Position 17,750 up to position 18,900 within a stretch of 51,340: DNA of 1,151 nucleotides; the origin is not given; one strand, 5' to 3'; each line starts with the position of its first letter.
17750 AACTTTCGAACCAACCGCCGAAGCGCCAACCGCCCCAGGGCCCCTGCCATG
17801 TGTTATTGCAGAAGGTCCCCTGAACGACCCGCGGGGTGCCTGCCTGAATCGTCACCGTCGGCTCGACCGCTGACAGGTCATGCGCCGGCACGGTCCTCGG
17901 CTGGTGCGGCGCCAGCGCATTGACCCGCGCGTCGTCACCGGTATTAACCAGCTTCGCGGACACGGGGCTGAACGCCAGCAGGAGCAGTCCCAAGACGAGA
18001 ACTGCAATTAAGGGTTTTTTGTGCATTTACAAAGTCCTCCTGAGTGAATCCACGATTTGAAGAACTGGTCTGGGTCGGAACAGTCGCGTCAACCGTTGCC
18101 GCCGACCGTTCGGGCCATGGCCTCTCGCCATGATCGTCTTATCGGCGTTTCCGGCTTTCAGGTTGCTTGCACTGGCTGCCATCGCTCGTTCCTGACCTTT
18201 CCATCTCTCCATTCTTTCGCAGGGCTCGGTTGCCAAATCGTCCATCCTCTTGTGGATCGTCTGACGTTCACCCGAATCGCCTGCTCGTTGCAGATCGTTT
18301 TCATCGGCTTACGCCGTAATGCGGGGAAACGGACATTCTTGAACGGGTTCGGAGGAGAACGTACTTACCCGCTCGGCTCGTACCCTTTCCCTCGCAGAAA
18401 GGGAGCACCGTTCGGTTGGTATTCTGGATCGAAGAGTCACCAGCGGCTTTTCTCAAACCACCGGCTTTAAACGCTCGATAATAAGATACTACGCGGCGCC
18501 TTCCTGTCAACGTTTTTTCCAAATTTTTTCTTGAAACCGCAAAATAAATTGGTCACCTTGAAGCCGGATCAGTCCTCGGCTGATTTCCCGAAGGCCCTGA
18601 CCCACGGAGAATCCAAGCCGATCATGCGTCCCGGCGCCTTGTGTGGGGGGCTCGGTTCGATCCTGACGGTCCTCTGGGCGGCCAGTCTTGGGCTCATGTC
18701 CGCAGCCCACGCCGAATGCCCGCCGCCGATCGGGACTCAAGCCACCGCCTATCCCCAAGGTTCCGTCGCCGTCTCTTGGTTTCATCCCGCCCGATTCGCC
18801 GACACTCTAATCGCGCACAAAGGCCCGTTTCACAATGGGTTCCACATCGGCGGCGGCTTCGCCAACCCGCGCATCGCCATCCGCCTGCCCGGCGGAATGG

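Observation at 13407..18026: Dockerin-terminated beta-propeller protein lacking a sorting domain is a candidate cargo for the cohesin-bearing anchors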

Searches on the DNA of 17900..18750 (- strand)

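Call 87: search_rna_families(source=window, start=17900, end=18750, threshold=evalue, max_evalue=1)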
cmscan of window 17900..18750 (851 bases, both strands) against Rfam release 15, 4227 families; matches with E-value up to 1: 0.
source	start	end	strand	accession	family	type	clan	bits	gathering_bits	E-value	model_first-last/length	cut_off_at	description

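Call 116: build_rna_model(alignment_id=A15)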
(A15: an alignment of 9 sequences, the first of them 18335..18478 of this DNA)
Model R1 built from alignment A15 (9 sequences, 164 columns); structure: RNAalifold consensus.
model positions 142; base pairs 33; branch points 2; effective number of sequences 1.98; information 0.59 bits per position. Calibrated on 0.2 Mb of random sequence (short: E-values are rough).
structure used (alignment columns):
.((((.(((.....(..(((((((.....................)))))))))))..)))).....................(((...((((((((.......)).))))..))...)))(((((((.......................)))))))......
